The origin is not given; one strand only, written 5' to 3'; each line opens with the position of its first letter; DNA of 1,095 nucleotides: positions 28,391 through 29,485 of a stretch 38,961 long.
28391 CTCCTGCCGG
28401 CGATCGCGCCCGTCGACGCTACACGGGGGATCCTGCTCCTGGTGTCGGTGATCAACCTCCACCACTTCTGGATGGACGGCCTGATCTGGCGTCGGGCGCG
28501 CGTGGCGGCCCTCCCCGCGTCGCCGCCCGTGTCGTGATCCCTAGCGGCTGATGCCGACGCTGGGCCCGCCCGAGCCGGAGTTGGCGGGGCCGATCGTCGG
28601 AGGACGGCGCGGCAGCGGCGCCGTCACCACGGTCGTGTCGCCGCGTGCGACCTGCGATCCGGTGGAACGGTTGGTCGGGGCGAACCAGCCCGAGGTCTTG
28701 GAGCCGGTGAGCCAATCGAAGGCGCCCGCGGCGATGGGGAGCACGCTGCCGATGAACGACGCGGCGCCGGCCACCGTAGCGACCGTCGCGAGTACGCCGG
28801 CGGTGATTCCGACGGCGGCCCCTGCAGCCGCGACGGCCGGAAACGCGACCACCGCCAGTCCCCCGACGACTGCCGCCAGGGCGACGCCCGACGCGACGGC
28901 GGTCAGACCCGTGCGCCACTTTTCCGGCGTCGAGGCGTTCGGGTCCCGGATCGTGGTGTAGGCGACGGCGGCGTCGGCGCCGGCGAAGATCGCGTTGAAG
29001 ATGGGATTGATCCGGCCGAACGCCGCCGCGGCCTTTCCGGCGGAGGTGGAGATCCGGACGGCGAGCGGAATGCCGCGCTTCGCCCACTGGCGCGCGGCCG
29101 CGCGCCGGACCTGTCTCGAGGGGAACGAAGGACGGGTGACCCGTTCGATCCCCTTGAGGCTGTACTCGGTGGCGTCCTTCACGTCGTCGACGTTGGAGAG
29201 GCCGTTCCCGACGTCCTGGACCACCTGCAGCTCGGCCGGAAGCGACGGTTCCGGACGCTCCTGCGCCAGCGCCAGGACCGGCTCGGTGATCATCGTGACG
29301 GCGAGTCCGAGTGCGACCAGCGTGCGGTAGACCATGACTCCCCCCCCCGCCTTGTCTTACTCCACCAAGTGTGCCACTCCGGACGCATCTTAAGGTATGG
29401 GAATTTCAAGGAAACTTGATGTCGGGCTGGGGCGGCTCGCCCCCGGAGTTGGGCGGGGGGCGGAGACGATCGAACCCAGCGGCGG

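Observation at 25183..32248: Compact microcompartment locus of the Haliangium 'HO' type: six shell genes plus only an aldehyde dehydrogenase and a class II aldolase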

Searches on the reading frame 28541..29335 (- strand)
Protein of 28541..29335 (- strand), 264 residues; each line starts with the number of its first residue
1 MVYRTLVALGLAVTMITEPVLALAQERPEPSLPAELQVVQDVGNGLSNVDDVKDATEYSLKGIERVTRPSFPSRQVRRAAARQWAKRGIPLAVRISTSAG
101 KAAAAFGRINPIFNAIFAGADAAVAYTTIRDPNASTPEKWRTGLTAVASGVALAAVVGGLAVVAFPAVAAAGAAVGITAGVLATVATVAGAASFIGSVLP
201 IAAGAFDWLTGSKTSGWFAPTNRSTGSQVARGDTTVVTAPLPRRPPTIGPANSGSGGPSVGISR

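Call 4: search_protein_families(library=pfam, proteins=[window:28541-29335:-], max_evalue=0.01)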
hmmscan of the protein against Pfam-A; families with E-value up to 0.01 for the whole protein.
window:28541-29335:- (264 aa): 0 families

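Call 33: search_protein_families(library=ncbifam, proteins=[window:28541-29335:-], max_evalue=0.01)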
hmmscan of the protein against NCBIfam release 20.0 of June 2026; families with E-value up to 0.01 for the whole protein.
window:28541-29335:- (264 aa): 0 families

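Call 44: find_homologous_proteins(query=window:28541-29335:-, max_evalue=0.001)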
Query window:28541-29335:- (264 aa): 1 proteins with E <= 0.001 among 8000 candidates.
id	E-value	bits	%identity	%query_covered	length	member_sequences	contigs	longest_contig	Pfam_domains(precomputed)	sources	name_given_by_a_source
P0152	5.3e-158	542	100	100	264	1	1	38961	-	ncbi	-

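Call 73: search_protein_families(library=padloc, proteins=[window:28541-29335:-], max_evalue=0.01)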
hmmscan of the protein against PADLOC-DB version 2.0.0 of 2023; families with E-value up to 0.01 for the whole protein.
window:28541-29335:- (264 aa): 0 families

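Call 86: search_protein_families(library=pfam, proteins=[window:28541-29335:-], max_evalue=5)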
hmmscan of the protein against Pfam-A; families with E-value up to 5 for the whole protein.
window:28541-29335:- (264 aa): 2 families
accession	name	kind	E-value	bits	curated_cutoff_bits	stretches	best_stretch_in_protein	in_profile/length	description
PF19534.4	DUF6059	-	0.51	11.3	27.3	1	2-30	2-31/56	Family of unknown function (DUF6059)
PF06066.16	SepZ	-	0.62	10.8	27.3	1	118-192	20-94/99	SepZ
